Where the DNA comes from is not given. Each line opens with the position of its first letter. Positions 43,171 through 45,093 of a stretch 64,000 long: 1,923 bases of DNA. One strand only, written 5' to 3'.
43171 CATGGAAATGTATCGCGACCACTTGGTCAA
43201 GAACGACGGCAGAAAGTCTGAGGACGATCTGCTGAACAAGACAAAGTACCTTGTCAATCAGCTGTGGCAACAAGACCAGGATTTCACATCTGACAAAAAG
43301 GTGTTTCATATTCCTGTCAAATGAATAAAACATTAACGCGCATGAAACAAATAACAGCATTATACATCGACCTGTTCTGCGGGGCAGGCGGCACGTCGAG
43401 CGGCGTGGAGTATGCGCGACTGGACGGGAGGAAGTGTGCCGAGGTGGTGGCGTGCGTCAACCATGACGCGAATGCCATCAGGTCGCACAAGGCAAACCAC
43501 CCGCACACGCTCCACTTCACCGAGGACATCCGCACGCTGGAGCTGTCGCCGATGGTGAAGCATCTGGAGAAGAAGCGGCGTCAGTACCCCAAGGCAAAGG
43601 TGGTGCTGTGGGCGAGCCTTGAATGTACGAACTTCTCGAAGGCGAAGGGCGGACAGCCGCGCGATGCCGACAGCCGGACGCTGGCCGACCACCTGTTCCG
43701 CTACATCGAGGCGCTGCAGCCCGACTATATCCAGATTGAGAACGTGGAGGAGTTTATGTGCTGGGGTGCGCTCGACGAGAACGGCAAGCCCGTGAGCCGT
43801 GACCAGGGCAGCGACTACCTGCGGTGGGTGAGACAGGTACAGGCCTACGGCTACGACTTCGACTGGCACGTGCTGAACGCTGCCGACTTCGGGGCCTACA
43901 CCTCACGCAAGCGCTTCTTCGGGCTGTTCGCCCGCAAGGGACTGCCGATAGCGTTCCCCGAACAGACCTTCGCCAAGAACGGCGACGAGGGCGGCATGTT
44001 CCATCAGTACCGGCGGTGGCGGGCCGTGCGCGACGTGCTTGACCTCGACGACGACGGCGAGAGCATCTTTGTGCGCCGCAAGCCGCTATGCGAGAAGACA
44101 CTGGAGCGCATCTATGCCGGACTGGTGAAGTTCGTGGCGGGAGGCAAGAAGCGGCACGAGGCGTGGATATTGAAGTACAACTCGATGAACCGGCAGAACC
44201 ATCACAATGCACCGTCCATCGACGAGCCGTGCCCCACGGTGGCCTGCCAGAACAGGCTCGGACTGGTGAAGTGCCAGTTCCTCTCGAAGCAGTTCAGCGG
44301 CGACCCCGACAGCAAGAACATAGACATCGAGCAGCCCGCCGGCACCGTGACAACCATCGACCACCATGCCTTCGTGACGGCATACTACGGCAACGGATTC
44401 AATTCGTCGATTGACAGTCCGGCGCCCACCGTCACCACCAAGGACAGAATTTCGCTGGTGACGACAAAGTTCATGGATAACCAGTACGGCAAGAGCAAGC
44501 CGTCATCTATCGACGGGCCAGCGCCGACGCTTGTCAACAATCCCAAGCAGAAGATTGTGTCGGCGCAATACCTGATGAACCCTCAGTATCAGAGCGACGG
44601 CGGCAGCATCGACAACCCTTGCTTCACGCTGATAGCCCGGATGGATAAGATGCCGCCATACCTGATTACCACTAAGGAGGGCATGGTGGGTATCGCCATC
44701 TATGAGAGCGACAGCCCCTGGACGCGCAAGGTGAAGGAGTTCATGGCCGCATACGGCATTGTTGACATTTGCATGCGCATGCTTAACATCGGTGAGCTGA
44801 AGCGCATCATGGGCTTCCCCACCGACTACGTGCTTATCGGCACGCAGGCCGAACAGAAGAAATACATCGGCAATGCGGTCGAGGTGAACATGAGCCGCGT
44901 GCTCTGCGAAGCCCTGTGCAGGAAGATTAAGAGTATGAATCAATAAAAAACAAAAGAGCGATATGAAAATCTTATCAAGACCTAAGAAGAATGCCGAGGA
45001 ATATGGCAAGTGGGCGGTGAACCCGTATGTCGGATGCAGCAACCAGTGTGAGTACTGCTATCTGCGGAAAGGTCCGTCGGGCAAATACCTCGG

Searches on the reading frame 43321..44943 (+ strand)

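Call 13: search_protein_families(library=phrogs, proteins=[window:43321-44943:+], max_evalue=0.001)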
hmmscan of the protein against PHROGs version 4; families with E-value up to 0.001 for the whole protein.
window:43321-44943:+ (541 aa): 7 families
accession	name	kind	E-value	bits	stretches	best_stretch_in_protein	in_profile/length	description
phrog_116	-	other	4e-76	257.9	1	3-540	198-497/779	DNA methyltransferase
phrog_363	-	other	3.7e-31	109.5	1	14-207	55-217/327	DNA methyltransferase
phrog_29443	-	unknown function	1.1e-19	71.6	1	14-151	4-127/273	-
phrog_5999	-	other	2.1e-18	67.3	1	14-121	4-99/109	DNA methyltransferase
phrog_23072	-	other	1.4e-15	58.7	2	477-532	325-387/400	DNA methyltransferase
phrog_13621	-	unknown function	1e-08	36.1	1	478-535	47-111/121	-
phrog_36001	-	unknown function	3e-07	30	0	484-536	646-698/715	-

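Call 14: search_protein_families(library=pfam, proteins=[window:43321-44943:+], max_evalue=0.001)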
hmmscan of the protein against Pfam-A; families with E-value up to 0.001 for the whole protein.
window:43321-44943:+ (541 aa): 1 family
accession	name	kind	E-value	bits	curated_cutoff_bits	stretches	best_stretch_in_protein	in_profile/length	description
PF00145.23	DNA_methylase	-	6.2e-31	108.5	22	2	16-230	4-183/324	C-5 cytosine-specific DNA methylase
